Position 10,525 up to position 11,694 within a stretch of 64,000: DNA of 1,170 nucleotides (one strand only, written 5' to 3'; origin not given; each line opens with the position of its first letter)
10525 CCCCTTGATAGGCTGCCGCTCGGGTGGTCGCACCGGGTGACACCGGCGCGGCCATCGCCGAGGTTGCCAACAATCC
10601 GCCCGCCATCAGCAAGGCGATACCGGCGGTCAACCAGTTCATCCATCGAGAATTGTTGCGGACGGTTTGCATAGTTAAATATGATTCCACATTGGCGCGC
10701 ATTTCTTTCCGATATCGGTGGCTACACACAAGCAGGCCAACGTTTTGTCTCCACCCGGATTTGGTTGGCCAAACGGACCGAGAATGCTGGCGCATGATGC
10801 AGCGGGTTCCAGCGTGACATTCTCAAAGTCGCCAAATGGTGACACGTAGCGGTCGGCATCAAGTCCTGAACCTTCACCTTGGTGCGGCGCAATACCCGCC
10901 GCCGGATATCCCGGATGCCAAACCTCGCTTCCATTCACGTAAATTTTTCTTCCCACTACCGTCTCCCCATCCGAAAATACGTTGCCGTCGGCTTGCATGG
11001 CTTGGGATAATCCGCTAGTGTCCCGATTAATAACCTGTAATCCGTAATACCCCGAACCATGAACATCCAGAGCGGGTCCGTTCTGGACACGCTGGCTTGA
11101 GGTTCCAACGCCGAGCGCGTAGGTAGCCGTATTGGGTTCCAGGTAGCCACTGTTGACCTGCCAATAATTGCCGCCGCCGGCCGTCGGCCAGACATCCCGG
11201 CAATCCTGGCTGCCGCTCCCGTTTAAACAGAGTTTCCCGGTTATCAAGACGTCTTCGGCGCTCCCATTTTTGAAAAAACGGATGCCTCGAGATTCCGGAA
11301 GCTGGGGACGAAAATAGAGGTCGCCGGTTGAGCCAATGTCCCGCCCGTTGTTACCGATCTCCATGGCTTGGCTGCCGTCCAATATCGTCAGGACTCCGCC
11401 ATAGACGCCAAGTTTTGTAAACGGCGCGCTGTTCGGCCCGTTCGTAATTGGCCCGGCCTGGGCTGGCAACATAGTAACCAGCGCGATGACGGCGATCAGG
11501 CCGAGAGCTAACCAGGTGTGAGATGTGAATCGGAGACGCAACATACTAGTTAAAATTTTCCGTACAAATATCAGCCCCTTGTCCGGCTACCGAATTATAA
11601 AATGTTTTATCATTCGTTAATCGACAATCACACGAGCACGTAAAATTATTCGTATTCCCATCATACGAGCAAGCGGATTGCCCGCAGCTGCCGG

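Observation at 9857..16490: Six tandem paralogous secreted Cys-loop proteins head a long type IV pilus operon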

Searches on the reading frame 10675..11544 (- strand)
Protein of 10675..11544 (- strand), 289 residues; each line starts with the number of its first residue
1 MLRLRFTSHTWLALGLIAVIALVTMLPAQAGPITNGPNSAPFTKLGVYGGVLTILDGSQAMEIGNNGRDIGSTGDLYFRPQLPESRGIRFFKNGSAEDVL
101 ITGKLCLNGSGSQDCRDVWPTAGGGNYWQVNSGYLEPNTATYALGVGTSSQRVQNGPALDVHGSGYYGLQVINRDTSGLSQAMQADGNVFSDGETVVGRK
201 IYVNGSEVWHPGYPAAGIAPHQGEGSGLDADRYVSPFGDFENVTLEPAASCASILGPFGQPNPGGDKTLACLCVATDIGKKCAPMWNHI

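Call 4: search_protein_families(library=pfam, proteins=[window:10675-11544:-], max_evalue=1)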
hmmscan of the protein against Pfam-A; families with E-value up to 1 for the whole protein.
window:10675-11544:- (289 aa): 0 families

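Call 7: search_protein_families(library=ncbifam, proteins=[window:10675-11544:-], max_evalue=1)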
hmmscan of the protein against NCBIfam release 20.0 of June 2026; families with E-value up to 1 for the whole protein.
window:10675-11544:- (289 aa): 0 families

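Call 29: find_homologous_proteins(query=A4, max_evalue=0.01)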
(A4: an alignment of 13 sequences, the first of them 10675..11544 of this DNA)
Query A4 (13 sequences) (289 aa, profile of the alignment): 24 proteins with E <= 0.01 among 8000 candidates.
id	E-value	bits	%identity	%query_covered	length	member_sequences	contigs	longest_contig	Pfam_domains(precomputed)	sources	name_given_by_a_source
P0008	2.4e-81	292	41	83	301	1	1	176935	-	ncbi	-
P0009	3.4e-81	291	100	100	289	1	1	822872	-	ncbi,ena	-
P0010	2.2e-62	230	44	95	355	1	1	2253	-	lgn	-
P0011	2.4e-60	223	33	98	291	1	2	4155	-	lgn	-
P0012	3.0e-53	200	53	23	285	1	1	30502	-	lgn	-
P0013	1.7e-47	181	30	97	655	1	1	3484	-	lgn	-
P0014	6.9e-47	179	30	97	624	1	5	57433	-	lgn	-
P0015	2.6e-40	157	39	44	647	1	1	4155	-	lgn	-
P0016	1.1e-39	155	31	71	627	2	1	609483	-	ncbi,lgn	-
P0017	1.2e-38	152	56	18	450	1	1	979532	-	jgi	-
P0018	3.5e-35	140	40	35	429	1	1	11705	-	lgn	-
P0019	1.1e-33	135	42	36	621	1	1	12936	-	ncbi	-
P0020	1.7e-33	135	30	97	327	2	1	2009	-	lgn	-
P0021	8.2e-33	132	47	26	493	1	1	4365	-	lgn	-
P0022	1.3e-32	132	44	39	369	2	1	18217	-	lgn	-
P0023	2.3e-31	128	39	43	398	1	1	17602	-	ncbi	-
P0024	2.3e-30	124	55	26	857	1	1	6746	-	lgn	-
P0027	2.1e-28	118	37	50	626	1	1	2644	-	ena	-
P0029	3.9e-27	114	44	34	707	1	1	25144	-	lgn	-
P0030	1.8e-24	105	49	28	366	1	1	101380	-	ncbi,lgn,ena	ncbi:MAG: hypothetical protein AAB402_03505 [Patescibacteria group bacterium]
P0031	1.8e-5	43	45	11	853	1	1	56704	-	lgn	-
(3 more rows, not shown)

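Call 34: search_solved_structures(query=A6, max_evalue=1, show_alignments=2)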
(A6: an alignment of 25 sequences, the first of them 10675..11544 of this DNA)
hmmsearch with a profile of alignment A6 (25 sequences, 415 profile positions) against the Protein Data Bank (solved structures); distinct sequences matched with E-value up to 1: 1.
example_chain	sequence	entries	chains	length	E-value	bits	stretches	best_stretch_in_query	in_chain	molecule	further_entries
4q2n_A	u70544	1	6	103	0.49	12.9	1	178-228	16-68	InaD-like protein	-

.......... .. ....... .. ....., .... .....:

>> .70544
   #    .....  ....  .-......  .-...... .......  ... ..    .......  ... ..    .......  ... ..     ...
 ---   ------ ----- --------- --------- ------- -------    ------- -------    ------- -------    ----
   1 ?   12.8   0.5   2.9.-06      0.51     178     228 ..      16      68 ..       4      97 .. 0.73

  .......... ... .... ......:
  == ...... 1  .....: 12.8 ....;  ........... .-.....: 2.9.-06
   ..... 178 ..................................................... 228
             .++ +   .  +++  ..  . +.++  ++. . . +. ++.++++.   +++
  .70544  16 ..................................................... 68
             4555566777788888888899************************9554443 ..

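Call 36: search_protein_families(library=phrogs, proteins=[window:10675-11544:-], max_evalue=0.1)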
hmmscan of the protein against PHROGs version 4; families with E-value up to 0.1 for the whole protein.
window:10675-11544:- (289 aa): 0 families

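Call 40: predict_structure(alignment_id=A6)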
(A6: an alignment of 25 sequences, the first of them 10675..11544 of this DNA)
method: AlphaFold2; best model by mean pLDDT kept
length: 289 residues; sequences in the alignment: 25
mean_pLDDT: 56.6   pTM: 0.34
mean pLDDT of the five models: 56.6, 56.2, 55.4, 54.4, 54.2
residues with pLDDT >= 90: 9; 70-90: 54; 50-70: 105; < 50: 121
segments of 3 or more residues with pLDDT < 50: 108-110, 118-125, 140-198, 203-206, 216-218, 220-236, 238-240, 253-263, 265-267, 286-289
pLDDT, mean of each block of 10 residues (from residue 1): 72 93 71 56 69 82 81 78 68 67 55 50 50 55 39 40 35 36 36 45 52 49 41 44 64 45 50 69 53
secondary structure, 60 per line:
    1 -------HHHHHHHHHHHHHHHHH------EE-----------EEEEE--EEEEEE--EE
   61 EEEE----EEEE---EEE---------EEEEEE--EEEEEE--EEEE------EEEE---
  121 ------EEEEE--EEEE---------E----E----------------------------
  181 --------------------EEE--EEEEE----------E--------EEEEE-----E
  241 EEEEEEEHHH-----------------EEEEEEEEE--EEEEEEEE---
elements in order: H8-24 E44-48 E51-56 E59-64 E69-72 E76-78 E88-93 E96-101 E104-107 E114-117 E127-131 E134-137 E201-203 E206-210 E230-234 E240-247 E268-276 E279-286

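Call 63: search_protein_families(library=pfam, proteins=[P0013, P0014, P0015, P0016, P0019, P0024, P0027, P0029, P0031], max_evalue=0.001)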
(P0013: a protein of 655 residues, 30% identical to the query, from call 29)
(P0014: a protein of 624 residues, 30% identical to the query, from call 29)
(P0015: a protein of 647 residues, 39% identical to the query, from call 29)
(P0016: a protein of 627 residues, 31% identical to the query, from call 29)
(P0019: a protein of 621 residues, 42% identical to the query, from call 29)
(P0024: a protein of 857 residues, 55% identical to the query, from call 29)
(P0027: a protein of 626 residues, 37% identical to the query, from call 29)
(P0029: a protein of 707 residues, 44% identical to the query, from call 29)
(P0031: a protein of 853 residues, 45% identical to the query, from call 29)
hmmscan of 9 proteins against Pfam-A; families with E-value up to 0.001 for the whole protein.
P0013 (655 aa): 0 families

P0014 (624 aa): 0 families

P0015 (647 aa): 0 families

P0016 (627 aa): 0 families

P0019 (621 aa): 0 families

P0024 (857 aa): 0 families

P0027 (626 aa): 0 families

P0029 (707 aa): 0 families

P0031 (853 aa): 0 families

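Call 89: find_encoding_contigs(protein=P0030, flank=10000, max_places=1)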
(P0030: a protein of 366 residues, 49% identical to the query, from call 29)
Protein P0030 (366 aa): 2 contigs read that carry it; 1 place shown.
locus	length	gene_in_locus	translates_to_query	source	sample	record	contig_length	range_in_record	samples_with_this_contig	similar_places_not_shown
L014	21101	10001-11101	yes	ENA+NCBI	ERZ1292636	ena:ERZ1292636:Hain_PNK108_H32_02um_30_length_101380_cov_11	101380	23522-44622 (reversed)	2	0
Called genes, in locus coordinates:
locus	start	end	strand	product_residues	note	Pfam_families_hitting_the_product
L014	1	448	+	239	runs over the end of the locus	PF00106:adh_short, PF01370:Epimerase, PF08659:KR, PF13460:NAD_binding_10 (weak), PF13561:adh_short_C2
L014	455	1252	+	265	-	PF13529:Peptidase_C39_2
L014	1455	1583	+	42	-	-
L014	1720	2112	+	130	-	PF01475:FUR (weak)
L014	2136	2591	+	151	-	PF00293:NUDIX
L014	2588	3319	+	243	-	PF02463:SMC_N (faint), PF00005:ABC_tran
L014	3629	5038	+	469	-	PF19295:SufBD_N, PF01458:SUFBD_core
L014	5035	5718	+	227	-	PF01458:SUFBD_core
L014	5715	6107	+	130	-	PF00856:SET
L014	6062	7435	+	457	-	PF00266:Aminotran_5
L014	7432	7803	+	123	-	PF01592:NifU_N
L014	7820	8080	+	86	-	-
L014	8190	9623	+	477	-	-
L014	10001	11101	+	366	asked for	-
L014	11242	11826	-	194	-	PF00081:Sod_Fe_N, PF02777:Sod_Fe_C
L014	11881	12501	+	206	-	-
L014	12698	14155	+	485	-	PF00188:CAP, PF19077:Big_13 (faint)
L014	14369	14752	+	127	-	PF03965:Penicillinase_R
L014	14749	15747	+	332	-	PF05569:Peptidase_M56, PF01435:Peptidase_M48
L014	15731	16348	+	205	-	-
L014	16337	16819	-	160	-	-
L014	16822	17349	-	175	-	-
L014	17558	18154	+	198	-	-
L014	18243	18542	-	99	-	-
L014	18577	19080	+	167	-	-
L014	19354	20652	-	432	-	PF07994:NAD_binding_5, PF01658:Inos-1-P_synth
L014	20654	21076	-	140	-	PF08327:AHSA1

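Call 90: find_encoding_contigs(protein=P0016, flank=10000, max_places=1)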
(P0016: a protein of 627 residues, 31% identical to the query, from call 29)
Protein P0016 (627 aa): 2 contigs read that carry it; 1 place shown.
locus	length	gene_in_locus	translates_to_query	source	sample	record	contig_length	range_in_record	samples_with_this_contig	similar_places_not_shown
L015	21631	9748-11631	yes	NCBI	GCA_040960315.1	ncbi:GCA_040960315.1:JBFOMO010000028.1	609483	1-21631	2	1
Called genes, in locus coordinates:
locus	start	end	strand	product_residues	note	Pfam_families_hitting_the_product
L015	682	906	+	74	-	-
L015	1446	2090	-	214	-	PF00156:Pribosyltran (weak)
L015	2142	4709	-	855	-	PF02861:Clp_N, PF00004:AAA, PF23569:NBD_SMAX1, PF17871:AAA_lid_9, PF00004:AAA, PF07724:AAA_2, PF07728:AAA_5, PF10431:ClpB_D2-small, +8 more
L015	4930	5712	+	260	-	-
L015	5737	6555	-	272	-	PF10110:GPDPase_memb (weak)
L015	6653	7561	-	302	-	PF01435:Peptidase_M48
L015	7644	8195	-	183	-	PF04011:LemA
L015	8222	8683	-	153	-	-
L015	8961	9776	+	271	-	-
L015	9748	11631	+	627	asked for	-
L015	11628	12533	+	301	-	-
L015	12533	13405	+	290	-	-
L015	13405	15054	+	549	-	-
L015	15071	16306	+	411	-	-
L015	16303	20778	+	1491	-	-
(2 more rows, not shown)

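Call 92: find_encoding_contigs(protein=P0017, flank=10000, max_places=1)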
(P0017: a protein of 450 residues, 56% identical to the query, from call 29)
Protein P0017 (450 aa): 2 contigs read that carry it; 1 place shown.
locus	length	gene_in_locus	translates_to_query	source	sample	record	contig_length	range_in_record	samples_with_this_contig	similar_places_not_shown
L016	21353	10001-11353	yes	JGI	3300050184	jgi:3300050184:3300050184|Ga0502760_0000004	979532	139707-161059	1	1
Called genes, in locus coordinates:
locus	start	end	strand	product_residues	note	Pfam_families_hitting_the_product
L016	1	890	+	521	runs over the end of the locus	PF01443:Viral_helicase1 (weak), PF03266:NTPase_1 (faint), PF05970:PIF1, PF13245:AAA_19, PF13401:AAA_22, PF13604:AAA_30, PF21530:Pif1_2B_dom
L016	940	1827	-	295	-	-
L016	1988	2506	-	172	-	-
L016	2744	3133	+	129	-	-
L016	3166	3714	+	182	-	-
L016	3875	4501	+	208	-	PF12686:DUF3800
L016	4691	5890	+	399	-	PF13651:EcoRI_methylase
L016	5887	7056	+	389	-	PF03235:GmrSD_N, PF01844:HNH (weak)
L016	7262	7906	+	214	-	PF06736:TMEM175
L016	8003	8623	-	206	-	-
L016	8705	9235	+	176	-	PF01728:FtsJ (weak), PF13489:Methyltransf_23 (weak), PF13649:Methyltransf_25 (faint)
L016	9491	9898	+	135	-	PF07883:Cupin_2, PF02311:AraC_binding (weak)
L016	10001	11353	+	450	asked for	-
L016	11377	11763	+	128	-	-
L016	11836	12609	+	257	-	PF01551:Peptidase_M23 (weak)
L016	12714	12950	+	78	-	-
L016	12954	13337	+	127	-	PF02661:Fic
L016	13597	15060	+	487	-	PF00158:Sigma54_activat (faint), PF02463:SMC_N (faint), PF03193:RsgA_GTPase (faint), PF00005:ABC_tran, PF12775:AAA_7 (faint), PF13191:AAA_16 (faint), PF13401:AAA_22 (faint), PF00005:ABC_tran, +4 more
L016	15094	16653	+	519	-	PF04993:TfoX_N, PF00890:FAD_binding_2, PF01266:DAO (weak), PF01494:FAD_binding_3 (weak), PF03486:HI0933_like, PF07992:Pyr_redox_2, PF12831:FAD_oxidored, PF22780:HI0933_like_1st, +3 more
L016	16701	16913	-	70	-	-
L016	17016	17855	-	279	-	-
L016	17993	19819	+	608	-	PF00456:Transketolase_N, PF13292:DXP_synthase_N, PF00676:E1_dh (weak), PF02779:Transket_pyr, PF02780:Transketolase_C, PF22613:Transketolase_C_1 (weak)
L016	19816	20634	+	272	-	PF00480:ROK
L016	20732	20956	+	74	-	PF04070:DUF378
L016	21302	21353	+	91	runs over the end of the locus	-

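Call 93: find_encoding_contigs(protein=P0029, flank=10000, max_places=1)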
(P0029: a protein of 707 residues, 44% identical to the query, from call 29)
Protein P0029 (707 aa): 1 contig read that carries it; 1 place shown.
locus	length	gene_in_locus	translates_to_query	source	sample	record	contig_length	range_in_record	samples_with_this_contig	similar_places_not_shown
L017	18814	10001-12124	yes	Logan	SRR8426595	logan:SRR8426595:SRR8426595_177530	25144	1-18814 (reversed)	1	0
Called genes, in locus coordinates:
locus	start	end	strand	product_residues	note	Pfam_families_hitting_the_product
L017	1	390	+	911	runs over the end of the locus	PF13191:AAA_16 (weak), PF00004:AAA, PF17871:AAA_lid_9, PF00158:Sigma54_activat (weak), PF00004:AAA, PF07724:AAA_2, PF07728:AAA_5, PF10431:ClpB_D2-small, +7 more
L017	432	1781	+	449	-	PF00587:tRNA-synt_2b, PF03129:HGTP_anticodon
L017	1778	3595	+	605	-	PF09972:DUF2207, PF20990:DUF2207_C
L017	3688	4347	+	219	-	-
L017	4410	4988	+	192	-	PF10706:Aminoglyc_resit (weak)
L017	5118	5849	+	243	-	-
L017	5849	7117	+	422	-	PF00675:Peptidase_M16, PF05193:Peptidase_M16_C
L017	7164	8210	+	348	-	PF01594:AI-2E_transport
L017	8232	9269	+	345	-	PF01594:AI-2E_transport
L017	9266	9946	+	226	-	PF00590:TP_methylase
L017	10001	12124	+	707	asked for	-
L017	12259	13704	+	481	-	PF00133:tRNA-synt_1, PF09334:tRNA-synt_1g, PF00133:tRNA-synt_1, PF01406:tRNA-synt_1e (weak)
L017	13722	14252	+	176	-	PF02674:Colicin_V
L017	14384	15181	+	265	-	PF01026:TatD_DNase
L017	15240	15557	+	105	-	-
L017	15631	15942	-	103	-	-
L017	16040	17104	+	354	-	PF02646:RmuC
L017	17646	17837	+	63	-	PF09527:ATPase_gene1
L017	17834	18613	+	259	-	PF00119:ATP-synt_A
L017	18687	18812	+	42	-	?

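Call 94: find_encoding_contigs(protein=P0023, flank=10000, max_places=1)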
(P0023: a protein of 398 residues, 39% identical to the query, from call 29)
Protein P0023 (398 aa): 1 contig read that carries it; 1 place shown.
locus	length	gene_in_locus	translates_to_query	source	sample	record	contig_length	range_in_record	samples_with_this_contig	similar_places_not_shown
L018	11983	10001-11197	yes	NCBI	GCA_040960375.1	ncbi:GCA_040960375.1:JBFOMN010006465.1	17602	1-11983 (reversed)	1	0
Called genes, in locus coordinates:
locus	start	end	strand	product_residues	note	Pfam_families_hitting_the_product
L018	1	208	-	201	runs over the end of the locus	PF01569:PAP2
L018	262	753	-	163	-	-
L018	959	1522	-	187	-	PF00657:Lipase_GDSL, PF13472:Lipase_GDSL_2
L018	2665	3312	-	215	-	PF00156:Pribosyltran (weak)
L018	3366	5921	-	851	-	PF02861:Clp_N, PF00004:AAA, PF23569:NBD_SMAX1, PF17871:AAA_lid_9, PF00004:AAA, PF07724:AAA_2, PF07728:AAA_5, PF10431:ClpB_D2-small, +9 more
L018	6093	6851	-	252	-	PF06790:UPF0259 (weak)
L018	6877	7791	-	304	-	PF01435:Peptidase_M48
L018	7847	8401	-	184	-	PF04011:LemA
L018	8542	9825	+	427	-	-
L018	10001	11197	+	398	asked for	-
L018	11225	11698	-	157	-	-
